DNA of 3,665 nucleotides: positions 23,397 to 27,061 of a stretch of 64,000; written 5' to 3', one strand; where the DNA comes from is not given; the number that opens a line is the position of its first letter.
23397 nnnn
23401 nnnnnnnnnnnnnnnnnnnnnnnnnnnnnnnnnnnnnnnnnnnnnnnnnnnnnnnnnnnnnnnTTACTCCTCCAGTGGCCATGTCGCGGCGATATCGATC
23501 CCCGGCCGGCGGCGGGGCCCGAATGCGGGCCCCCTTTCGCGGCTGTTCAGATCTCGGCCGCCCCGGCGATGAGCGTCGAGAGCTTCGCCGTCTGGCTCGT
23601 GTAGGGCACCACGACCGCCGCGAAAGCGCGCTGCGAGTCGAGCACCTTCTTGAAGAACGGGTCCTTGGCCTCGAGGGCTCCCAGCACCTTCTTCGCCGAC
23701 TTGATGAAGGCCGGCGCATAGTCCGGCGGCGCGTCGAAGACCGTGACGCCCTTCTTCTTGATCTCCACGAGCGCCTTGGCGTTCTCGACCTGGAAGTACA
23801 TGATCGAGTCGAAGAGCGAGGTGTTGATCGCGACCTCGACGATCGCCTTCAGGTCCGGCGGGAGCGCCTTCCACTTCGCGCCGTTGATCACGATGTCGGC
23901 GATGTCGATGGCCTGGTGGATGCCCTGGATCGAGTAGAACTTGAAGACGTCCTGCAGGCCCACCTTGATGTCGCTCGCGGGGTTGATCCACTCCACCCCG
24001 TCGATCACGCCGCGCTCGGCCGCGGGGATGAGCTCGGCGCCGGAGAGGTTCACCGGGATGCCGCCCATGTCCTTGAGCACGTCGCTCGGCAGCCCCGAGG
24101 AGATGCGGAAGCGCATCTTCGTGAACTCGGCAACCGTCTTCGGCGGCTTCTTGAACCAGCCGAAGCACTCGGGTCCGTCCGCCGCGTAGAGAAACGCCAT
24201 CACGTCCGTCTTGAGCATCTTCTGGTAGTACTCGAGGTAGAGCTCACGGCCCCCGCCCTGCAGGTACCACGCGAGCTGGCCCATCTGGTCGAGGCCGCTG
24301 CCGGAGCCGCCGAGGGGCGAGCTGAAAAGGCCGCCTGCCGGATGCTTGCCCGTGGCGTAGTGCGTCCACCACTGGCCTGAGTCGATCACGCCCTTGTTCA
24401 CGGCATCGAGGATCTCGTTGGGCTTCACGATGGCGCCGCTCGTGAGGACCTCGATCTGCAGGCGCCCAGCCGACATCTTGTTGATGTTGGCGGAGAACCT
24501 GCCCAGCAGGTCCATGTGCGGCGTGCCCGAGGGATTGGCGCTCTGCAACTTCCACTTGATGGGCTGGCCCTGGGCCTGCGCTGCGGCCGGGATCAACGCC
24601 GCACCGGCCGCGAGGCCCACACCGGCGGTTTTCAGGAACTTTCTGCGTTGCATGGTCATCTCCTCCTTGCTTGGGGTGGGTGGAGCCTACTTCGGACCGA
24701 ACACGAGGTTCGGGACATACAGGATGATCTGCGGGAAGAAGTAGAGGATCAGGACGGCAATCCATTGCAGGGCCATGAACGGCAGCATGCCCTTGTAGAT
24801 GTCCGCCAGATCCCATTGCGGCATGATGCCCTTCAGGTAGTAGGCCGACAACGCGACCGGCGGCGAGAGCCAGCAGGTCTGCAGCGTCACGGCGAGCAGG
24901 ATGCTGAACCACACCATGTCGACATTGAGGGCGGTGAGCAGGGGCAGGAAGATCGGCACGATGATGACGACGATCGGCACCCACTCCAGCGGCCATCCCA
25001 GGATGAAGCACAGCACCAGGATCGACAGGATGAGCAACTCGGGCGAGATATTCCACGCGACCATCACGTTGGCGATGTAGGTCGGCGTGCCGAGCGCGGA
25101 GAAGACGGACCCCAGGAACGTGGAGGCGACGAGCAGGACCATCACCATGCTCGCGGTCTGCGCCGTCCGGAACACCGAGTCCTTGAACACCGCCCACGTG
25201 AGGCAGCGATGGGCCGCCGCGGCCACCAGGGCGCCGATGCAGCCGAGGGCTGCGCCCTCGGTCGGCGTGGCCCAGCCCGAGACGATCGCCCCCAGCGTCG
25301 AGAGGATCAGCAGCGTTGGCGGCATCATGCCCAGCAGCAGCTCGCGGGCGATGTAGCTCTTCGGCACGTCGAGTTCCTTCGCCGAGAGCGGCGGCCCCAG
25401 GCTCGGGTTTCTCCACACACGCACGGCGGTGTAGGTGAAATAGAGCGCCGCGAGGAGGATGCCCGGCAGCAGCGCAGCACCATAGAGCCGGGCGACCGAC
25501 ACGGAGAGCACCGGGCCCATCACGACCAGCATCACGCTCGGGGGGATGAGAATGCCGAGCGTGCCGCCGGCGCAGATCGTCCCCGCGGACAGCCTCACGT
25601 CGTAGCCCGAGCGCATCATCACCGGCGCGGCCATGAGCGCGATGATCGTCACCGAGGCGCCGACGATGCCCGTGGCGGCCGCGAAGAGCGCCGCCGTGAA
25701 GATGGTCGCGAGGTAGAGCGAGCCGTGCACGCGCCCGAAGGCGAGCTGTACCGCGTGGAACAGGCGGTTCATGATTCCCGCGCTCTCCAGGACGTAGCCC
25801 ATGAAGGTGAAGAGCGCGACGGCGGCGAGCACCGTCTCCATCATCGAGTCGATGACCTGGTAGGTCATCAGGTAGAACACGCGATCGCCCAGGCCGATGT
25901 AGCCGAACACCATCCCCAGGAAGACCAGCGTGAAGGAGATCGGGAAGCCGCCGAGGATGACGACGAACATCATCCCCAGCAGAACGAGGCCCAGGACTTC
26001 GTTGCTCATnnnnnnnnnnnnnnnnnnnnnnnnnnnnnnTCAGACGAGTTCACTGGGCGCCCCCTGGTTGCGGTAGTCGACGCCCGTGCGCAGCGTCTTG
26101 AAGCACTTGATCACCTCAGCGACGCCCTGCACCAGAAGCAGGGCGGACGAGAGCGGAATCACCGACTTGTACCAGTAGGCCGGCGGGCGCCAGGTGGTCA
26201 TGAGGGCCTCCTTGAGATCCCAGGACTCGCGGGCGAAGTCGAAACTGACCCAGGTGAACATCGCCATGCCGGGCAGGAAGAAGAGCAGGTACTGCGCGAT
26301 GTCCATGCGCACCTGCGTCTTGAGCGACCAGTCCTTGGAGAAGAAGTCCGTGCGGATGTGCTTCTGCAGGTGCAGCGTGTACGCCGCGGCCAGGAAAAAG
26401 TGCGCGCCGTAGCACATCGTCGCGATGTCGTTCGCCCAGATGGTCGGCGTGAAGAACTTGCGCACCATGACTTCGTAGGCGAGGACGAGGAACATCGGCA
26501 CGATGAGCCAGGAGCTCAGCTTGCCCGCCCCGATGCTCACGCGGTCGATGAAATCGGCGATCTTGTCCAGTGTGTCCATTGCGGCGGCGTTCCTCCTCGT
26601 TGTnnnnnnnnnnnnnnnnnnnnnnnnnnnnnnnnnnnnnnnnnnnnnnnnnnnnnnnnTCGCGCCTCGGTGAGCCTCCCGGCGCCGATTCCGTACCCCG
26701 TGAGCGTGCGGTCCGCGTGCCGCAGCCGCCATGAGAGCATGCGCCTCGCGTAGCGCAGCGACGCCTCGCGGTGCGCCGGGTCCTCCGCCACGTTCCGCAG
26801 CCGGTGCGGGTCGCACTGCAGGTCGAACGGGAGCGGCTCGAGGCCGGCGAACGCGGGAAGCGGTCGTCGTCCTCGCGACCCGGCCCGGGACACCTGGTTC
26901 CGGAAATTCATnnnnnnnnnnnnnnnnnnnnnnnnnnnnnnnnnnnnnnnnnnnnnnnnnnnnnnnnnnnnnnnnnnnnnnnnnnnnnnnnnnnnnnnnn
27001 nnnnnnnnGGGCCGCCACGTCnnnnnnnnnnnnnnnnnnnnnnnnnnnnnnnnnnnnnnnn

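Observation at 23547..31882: phnA - Zn-ADH - ALDH - TRAP operon: candidate route for 2-hydroxyethylphosphonate or phosphonoacetaldehyde via phosphonoacetate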

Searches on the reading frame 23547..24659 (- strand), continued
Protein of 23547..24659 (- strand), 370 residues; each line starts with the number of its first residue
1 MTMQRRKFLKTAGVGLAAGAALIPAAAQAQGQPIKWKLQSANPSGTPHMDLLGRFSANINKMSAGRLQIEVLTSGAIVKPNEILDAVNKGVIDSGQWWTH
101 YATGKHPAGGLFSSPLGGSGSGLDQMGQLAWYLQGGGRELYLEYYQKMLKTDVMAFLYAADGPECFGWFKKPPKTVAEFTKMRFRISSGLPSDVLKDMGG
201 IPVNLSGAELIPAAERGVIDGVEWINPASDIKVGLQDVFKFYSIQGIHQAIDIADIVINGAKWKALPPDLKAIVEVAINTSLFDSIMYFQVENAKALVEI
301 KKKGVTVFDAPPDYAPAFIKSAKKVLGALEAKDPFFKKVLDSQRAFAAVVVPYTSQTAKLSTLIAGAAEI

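Call 53: search_protein_families(library=ncbifam, proteins=[L006:6926-8077:+, L007:6824-8005:+, L090:4990-6078:+, L091:4947-6041:+, L090:9159-10514:+, L090:10517-11974:+, L090:12005-12928:+, L090:12925-14271:+, L093:15217-16047:+, L093:13702-15183:+], max_evalue=1e-20)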
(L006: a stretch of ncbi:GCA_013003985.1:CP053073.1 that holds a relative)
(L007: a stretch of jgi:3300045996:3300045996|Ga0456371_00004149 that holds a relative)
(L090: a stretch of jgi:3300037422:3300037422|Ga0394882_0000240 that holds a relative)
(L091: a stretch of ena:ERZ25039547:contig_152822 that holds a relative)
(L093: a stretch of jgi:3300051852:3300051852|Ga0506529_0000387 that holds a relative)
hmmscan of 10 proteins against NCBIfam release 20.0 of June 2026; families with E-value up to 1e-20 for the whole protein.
L006:6926-8077:+ (383 aa): 11 families
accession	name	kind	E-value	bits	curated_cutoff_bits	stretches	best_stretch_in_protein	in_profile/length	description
TIGR03405.1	Phn_Fe-ADH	equivalog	1.7e-161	536.9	423.7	1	26-381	1-355/355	iron-containing alcohol dehydrogenase PsrA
NF010378.0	PRK13805.1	equivalog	1.5e-50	172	951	1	34-310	467-754/872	bifunctional acetaldehyde-CoA/alcohol dehydrogenase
TIGR02638.1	lactal_redase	equivalog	6.5e-49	166.7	523.15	1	35-310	13-289/379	lactaldehyde reductase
NF041833.1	Fe_ADH_ErcA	equivalog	2e-48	165.4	550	1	39-370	21-357/382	alcohol dehydrogenase-like regulatory protein ErcA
NF053866.1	CholDhdGbsBBac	equivalog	3.7e-47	160.8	550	1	23-322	9-310/392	choline dehydrogenase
NF058672.1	4HyButDHCUPNE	equivalog_domain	1.5e-45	156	500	1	31-370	9-353/378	4-hydroxybutyrate dehydrogenase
NF007911.0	PRK10624.1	equivalog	1.8e-44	152.3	537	1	35-310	14-288/382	lactaldehyde reductase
NF050025.1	SulfAcetaldRedSarD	equivalog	4.1e-42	144.4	700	1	32-366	11-355/385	sulfoacetaldehyde reductase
NF011998.0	PRK15454.1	equivalog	4.9e-35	121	556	1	103-314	104-311/395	ethanolamine utilization ethanol dehydrogenase EutG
NF007363.0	PRK09860.1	equivalog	3.7e-34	118.5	581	1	49-309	32-288/383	L-threonine dehydrogenase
NF011717.0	PRK15138.1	equivalog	1.3e-25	90.3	645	1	25-361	5-352/387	alcohol dehydrogenase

L007:6824-8005:+ (393 aa): 10 families
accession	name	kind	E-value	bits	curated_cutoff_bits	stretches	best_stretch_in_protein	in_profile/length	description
TIGR03405.1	Phn_Fe-ADH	equivalog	1.1e-133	445.5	423.7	1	24-376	1-355/355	iron-containing alcohol dehydrogenase PsrA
NF010378.0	PRK13805.1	equivalog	1e-45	156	951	1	24-306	459-755/872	bifunctional acetaldehyde-CoA/alcohol dehydrogenase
NF041833.1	Fe_ADH_ErcA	equivalog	8e-42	143.7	550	1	76-307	63-290/382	alcohol dehydrogenase-like regulatory protein ErcA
TIGR02638.1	lactal_redase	equivalog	1.4e-41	142.6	523.15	1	79-306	65-290/379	lactaldehyde reductase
NF058672.1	4HyButDHCUPNE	equivalog_domain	1.6e-40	139.5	500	1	29-365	9-353/378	4-hydroxybutyrate dehydrogenase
NF007911.0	PRK10624.1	equivalog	1.6e-38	132.7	537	1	32-319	13-302/382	lactaldehyde reductase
NF053866.1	CholDhdGbsBBac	equivalog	4.5e-38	130.9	550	1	74-305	68-298/392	choline dehydrogenase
NF050025.1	SulfAcetaldRedSarD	equivalog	4.1e-35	121.4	700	1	99-305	84-288/385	sulfoacetaldehyde reductase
NF011998.0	PRK15454.1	equivalog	9.9e-31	106.8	556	1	101-306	105-308/395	ethanolamine utilization ethanol dehydrogenase EutG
NF007363.0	PRK09860.1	equivalog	1.5e-29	103.3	581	1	101-321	87-305/383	L-threonine dehydrogenase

L090:4990-6078:+ (362 aa): 10 families
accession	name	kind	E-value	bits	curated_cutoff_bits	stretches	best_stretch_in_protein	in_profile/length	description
TIGR03405.1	Phn_Fe-ADH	equivalog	7.4e-158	525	423.7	1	5-360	1-355/355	iron-containing alcohol dehydrogenase PsrA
NF041833.1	Fe_ADH_ErcA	equivalog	8.1e-49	166.7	550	1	25-349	28-357/382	alcohol dehydrogenase-like regulatory protein ErcA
NF010378.0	PRK13805.1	equivalog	6e-45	153.4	951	1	7-289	461-754/872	bifunctional acetaldehyde-CoA/alcohol dehydrogenase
TIGR02638.1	lactal_redase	equivalog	9.9e-45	152.9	523.15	1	13-307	12-307/379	lactaldehyde reductase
NF058672.1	4HyButDHCUPNE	equivalog_domain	1.2e-44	153.1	500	1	10-350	9-354/378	4-hydroxybutyrate dehydrogenase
NF053866.1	CholDhdGbsBBac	equivalog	1.6e-43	148.9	550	1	3-308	10-317/392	choline dehydrogenase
NF007911.0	PRK10624.1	equivalog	6.8e-41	140.5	537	1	12-299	12-298/382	lactaldehyde reductase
NF050025.1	SulfAcetaldRedSarD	equivalog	4e-38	131.3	700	1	25-344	28-354/385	sulfoacetaldehyde reductase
NF011998.0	PRK15454.1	equivalog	1.6e-35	122.6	556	1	82-289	104-307/395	ethanolamine utilization ethanol dehydrogenase EutG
NF007363.0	PRK09860.1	equivalog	4.8e-30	105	581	1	26-291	30-291/383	L-threonine dehydrogenase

L091:4947-6041:+ (364 aa): 11 families
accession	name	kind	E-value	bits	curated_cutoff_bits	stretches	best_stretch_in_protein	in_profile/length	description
TIGR03405.1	Phn_Fe-ADH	equivalog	6.3e-158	525.2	423.7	1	5-360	1-355/355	iron-containing alcohol dehydrogenase PsrA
NF041833.1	Fe_ADH_ErcA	equivalog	5.4e-48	164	550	1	24-347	27-355/382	alcohol dehydrogenase-like regulatory protein ErcA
NF010378.0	PRK13805.1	equivalog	4.6e-46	157.1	951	1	26-290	481-755/872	bifunctional acetaldehyde-CoA/alcohol dehydrogenase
NF058672.1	4HyButDHCUPNE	equivalog_domain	1.9e-44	152.4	500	1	10-349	9-353/378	4-hydroxybutyrate dehydrogenase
TIGR02638.1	lactal_redase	equivalog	1.2e-41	142.8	523.15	1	58-291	62-291/379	lactaldehyde reductase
NF053866.1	CholDhdGbsBBac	equivalog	1.6e-41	142.2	550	1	8-307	15-316/392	choline dehydrogenase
NF007911.0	PRK10624.1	equivalog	2.8e-38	131.8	537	1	28-290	31-289/382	lactaldehyde reductase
NF050025.1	SulfAcetaldRedSarD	equivalog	1e-37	129.9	700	1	24-353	27-363/385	sulfoacetaldehyde reductase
NF011998.0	PRK15454.1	equivalog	8.2e-35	120.3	556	1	82-336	104-357/395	ethanolamine utilization ethanol dehydrogenase EutG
NF007363.0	PRK09860.1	equivalog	1e-28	100.6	581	1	28-289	32-289/383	L-threonine dehydrogenase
NF041822.1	daptide_DH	equivalog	7.4e-21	74.4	300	1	66-245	40-223/363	daptide-type RiPP biosynthesis dehydogenase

L090:9159-10514:+ (451 aa): 1 family
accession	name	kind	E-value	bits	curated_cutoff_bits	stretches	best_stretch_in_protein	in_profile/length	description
TIGR02335.1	hydr_PhnA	equivalog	1.2e-166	554.8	407.55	2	175-441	135-407/408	phosphonoacetate hydrolase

L090:10517-11974:+ (485 aa): 38 families (the best 25 are shown)
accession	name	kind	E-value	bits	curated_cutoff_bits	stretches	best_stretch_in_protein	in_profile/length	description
TIGR03250.1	PhnAcAld_DH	equivalog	5e-264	876.1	635.65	1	13-483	1-471/472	phosphonoacetaldehyde dehydrogenase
NF040648.1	lactal_redase_Meth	equivalog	1.5e-132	443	650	1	20-480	3-460/463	lactaldehyde dehydrogenase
NF047626.1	SulfactDhSafD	equivalog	2.2e-112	376.4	700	1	32-480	4-452/454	sulfoacetaldehyde dehydrogenase SafD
TIGR01780.1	SSADH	subfamily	1.4e-97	327.4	646.35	1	33-478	1-448/448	succinate-semialdehyde dehydrogenase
TIGR01804.1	BADH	equivalog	2.5e-96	323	668.6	1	27-476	11-465/467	betaine-aldehyde dehydrogenase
NF006916.0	PRK09407.1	equivalog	3.6e-95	319.6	521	1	29-479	34-489/526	succinic semialdehyde dehydrogenase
NF009725.0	PRK13252.1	equivalog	2.3e-91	306.6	593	1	26-480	19-477/488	betaine-aldehyde dehydrogenase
NF040869.1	G3PDH_Arch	equivalog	1.8e-88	297.5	780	1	20-479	24-488/502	NADP-dependent glyceraldehyde-3-phosphate dehydrogenase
NF010000.0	PRK13473.1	subfamily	2.4e-87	293.6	615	1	27-463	15-454/475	aminobutyraldehyde dehydrogenase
NF007497.0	PRK10090.1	equivalog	2.6e-87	293.6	500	1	26-462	19-458/480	aldehyde dehydrogenase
NF042993.1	AlphKGSA_gudD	equivalog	2.1e-86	290.6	770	1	29-480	19-478/481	alpha-ketoglutaric semialdehyde dehydrogenase GucD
NF052305.1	DioxValDhHalo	equivalog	2.6e-85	287.1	750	1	28-479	19-478/483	2,5-dioxovalerate dehydrogenase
NF002852.0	PRK03137.1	subfamily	4.5e-84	283.1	648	1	17-481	38-511/514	L-glutamate gamma-semialdehyde dehydrogenase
TIGR01237.1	D1pyr5carbox2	equivalog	5.6e-83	279.4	659.65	1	18-480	35-507/511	L-glutamate gamma-semialdehyde dehydrogenase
TIGR02299.1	HpaE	equivalog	4.8e-82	276.1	638.35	1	29-483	16-477/488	5-carboxymethyl-2-hydroxymuconate semialdehyde dehydrogenase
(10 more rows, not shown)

L090:12005-12928:+ (307 aa): 1 family
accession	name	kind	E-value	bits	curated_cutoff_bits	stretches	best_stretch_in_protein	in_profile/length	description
TIGR01422.2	phosphonatase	equivalog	9.2e-68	228.2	220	1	40-294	3-251/251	phosphonoacetaldehyde hydrolase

L090:12925-14271:+ (448 aa): 66 families (the best 25 are shown)
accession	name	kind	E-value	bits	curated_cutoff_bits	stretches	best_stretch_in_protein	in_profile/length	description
NF049939.1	HyAminethphonNHLyPbfA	equivalog_domain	9e-197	653.9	525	1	9-446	2-441/442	(R)-1-hydroxy-2-aminoethylphosphonate ammonia-lyase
NF004755.0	PRK06082.1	equivalog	6.8e-193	641.2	467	1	7-447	11-452/459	aspartate aminotransferase family protein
NF004426.0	PRK05769.1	equivalog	4.4e-86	289.4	552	1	24-446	11-439/441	acetyl ornithine aminotransferase family protein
NF005993.0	PRK08117.1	subfamily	1e-85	287.9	574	1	53-447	28-430/433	aspartate aminotransferase family protein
NF006228.0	PRK08360.1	equivalog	1.6e-81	274.3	608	1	55-447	28-427/443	aspartate aminotransferase family protein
NF004718.0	PRK06062.1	subfamily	7.4e-75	252.2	472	1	52-447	40-449/454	hypothetical protein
NF006368.0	PRK08593.1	equivalog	2.5e-72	243.9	570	1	53-447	29-432/448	aspartate aminotransferase family protein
NF005812.0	PRK07678.1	subfamily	8.4e-72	242.2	488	1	33-447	10-450/451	aminotransferase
NF002874.0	PRK03244.1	equivalog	3e-70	237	457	1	44-447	20-395/399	acetylornithine transaminase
NF005685.0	PRK07483.1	equivalog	6.1e-69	232.9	485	1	51-447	13-438/444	aspartate aminotransferase family protein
NF005102.0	PRK06541.1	equivalog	2.2e-68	230.9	574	1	50-445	34-454/460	aspartate aminotransferase family protein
NF045634.1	LeuMetRace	equivalog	7.9e-66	222.6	800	1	55-447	28-427/432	leucine/methionine racemase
NF005692.0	PRK07495.1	equivalog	3.4e-65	220.4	724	1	55-446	27-421/425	4-aminobutyrate--2-oxoglutarate transaminase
NF005683.0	PRK07481.1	subfamily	1.7e-64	218.5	575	1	53-447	31-450/453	hypothetical protein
TIGR00508.1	bioA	equivalog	3.7e-64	216.9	405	1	53-444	16-418/419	adenosylmethionine--8-amino-7-oxononanoate transaminase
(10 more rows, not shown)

L093:15217-16047:+ (276 aa): 3 families
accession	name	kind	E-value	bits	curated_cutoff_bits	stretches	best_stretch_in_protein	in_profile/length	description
TIGR01422.2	phosphonatase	equivalog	3.4e-103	344.3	220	1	13-263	1-251/251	phosphonoacetaldehyde hydrolase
TIGR03351.1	PhnX-like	hypoth_equivalog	9.4e-25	87.9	218.9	1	13-210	1-189/220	phosphonatase-like hydrolase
NF053741.1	noncata_PA2803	equivalog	5.9e-24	85.1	240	1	106-276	26-191/191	HAD superfamily inactivated hydrolase PcrP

L093:13702-15183:+ (493 aa): 38 families (the best 25 are shown)
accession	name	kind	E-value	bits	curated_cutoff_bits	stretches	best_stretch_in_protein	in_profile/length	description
NF009725.0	PRK13252.1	equivalog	4e-128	427.9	593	1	21-491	7-479/488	betaine-aldehyde dehydrogenase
TIGR01804.1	BADH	equivalog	1.1e-126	423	668.6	1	24-487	1-467/467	betaine-aldehyde dehydrogenase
TIGR02299.1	HpaE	equivalog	6.1e-117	391.2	638.35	1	24-491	4-476/488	5-carboxymethyl-2-hydroxymuconate semialdehyde dehydrogenase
NF045735.1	PaDhStyDPseudo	equivalog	2.9e-116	389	850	1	23-490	5-480/483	phenylacetaldehyde dehydrogenase StyD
NF010000.0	PRK13473.1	subfamily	7.4e-116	387.6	615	1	25-490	7-471/475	aminobutyraldehyde dehydrogenase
NF045736.1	PaDhStyDRhodo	equivalog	8e-110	367.6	800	1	22-489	4-475/479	phenylacetaldehyde dehydrogenase StyD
NF050026.1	AcaldDHExaC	equivalog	7.7e-101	338.2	900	1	23-489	18-491/503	acetaldehyde dehydrogenase ExaC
NF042993.1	AlphKGSA_gudD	equivalog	5.1e-96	322.3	770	1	24-476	7-464/481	alpha-ketoglutaric semialdehyde dehydrogenase GucD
TIGR03216.1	OH_muco_semi_DH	equivalog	5.1e-96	322.2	693.25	1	25-492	5-480/481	2-hydroxymuconic semialdehyde dehydrogenase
NF052305.1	DioxValDhHalo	equivalog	7.7e-96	321.9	750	1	24-470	8-458/483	2,5-dioxovalerate dehydrogenase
TIGR03374.1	ABALDH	equivalog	4e-89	299.6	909.3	1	35-490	15-470/472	aminobutyraldehyde dehydrogenase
NF006916.0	PRK09407.1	equivalog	1.1e-88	298.2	521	1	33-489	31-490/526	succinic semialdehyde dehydrogenase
NF040648.1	lactal_redase_Meth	equivalog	4e-88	296.4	650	1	40-474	15-445/463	lactaldehyde dehydrogenase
TIGR01780.1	SSADH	subfamily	3.7e-86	289.8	646.35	1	41-486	2-447/448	succinate-semialdehyde dehydrogenase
NF007497.0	PRK10090.1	equivalog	1.8e-83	281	500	1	22-491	8-477/480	aldehyde dehydrogenase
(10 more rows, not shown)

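Call 70: find_related_loci(query=window:23547-24659:-, collection=metagenome_contigs, flank=7000)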
Query window:23547-24659:- (370 aa) in metagenome_contigs; peptide patterns used: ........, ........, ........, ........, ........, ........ (x = any residue, [..] = any of these).
217 stretches matched a pattern; 120 encode a relative of the query (tblastn E <= 1e-3); the best 80 are kept; 80 distinct loci.
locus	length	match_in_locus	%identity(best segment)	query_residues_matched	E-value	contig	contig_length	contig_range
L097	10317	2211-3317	84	2-370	0e+0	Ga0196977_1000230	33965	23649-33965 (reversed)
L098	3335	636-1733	82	3-370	0e+0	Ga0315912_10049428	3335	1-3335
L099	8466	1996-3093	82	2-370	0e+0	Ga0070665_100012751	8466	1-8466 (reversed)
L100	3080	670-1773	81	1-370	0e+0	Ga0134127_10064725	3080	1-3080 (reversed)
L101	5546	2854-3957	82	2-369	0e+0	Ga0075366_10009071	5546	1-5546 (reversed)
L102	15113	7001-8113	79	2-370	0e+0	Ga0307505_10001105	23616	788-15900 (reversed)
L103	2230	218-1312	80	3-370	0e+0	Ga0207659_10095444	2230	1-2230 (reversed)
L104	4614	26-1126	81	2-368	0e+0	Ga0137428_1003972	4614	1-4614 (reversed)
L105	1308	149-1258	81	3-370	0e+0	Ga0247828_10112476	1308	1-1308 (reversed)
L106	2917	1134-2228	78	3-370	0e+0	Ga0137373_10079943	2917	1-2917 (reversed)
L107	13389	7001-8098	76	3-370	0e+0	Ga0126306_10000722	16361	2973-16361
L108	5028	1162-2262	78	3-370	0e+0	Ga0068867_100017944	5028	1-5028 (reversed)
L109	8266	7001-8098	80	3-370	0e+0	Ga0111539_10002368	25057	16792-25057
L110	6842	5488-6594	81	2-370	0e+0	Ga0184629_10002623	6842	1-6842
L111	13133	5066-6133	77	15-370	0e+0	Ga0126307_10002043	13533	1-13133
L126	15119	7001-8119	74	1-370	0e+0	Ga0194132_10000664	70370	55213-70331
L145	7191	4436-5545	69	1-369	9e-176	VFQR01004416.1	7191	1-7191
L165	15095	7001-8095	73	2-365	2e-163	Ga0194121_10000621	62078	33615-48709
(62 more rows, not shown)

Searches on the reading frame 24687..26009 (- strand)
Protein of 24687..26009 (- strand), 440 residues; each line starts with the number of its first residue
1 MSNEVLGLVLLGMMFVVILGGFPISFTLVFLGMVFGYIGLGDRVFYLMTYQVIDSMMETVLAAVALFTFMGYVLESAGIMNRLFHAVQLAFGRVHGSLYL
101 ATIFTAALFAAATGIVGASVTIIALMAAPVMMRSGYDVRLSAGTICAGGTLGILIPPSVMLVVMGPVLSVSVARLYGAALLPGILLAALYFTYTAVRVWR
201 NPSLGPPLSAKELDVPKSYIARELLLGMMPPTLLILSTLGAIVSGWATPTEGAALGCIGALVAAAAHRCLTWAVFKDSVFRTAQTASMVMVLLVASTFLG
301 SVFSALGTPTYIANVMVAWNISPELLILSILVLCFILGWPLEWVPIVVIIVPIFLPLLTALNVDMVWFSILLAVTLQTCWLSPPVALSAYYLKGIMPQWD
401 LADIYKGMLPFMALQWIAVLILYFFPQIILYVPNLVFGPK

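Call 5: search_protein_families(library=ncbifam, proteins=[window:24687-26009:-], max_evalue=0.00001)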
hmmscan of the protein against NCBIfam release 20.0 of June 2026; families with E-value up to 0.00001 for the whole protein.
window:24687-26009:- (440 aa): 3 families
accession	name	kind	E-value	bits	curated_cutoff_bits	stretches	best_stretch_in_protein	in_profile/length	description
TIGR00786.1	dctM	subfamily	3.1e-75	253.5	268.45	1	21-433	1-405/405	TRAP transporter large permease subunit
NF011634.1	PRK15060.1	equivalog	8.3e-29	100.9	800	1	8-430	4-418/425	2,3-diketo-L-gulonate TRAP transporter large permease YiaN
TIGR02123.1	TRAP_fused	subfamily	3e-06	26.2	320.65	1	46-396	153-503/615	TRAP transporter fused permease subunit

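Call 6: search_protein_families(library=pfam, proteins=[window:24687-26009:-], max_evalue=0.00001)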
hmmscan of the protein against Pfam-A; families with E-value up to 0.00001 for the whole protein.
window:24687-26009:- (440 aa): 1 family
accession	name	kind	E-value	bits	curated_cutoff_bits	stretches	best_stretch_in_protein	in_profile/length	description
PF06808.19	DctM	-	5.2e-68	230.2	23.8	1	11-428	1-413/413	Tripartite ATP-independent periplasmic transporter, DctM component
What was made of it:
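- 24687..26009 (-): DctM, TRAP large membrane subunit. PF06808, 230 bits; TIGR00786, 253.5 bits (calls 5, 6).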

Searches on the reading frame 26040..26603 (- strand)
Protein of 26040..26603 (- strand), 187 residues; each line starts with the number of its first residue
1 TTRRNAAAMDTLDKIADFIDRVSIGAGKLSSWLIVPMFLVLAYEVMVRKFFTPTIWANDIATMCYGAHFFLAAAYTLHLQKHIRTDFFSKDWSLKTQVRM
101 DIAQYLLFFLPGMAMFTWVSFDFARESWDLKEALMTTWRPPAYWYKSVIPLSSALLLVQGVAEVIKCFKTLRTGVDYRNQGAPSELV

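Call 5: search_protein_families(library=ncbifam, proteins=[window:26040-26603:-], max_evalue=0.00001)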
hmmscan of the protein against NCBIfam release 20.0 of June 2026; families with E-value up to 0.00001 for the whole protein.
window:26040-26603:- (187 aa): 0 families

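Call 6: search_protein_families(library=pfam, proteins=[window:26040-26603:-], max_evalue=0.00001)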
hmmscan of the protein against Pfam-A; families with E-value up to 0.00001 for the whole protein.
window:26040-26603:- (187 aa): 1 family
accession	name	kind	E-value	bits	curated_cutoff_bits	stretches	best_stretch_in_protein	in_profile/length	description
PF04290.18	DctQ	-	1.3e-22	80.6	28.3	1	37-169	1-131/132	Tripartite ATP-independent periplasmic transporters, DctQ component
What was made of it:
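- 26040..26579 (-): DctQ, TRAP small membrane subunit. PF04290, 80.6 bits (call 6).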

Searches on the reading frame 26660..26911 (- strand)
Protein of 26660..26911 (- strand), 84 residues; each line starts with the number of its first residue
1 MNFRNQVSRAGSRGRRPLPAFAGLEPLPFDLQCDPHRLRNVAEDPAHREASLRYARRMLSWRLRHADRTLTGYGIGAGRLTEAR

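Call 67: search_protein_families(library=pfam, proteins=[window:26660-26911:-], max_evalue=0.01)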
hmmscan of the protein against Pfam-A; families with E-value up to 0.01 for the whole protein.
window:26660-26911:- (84 aa): 0 families
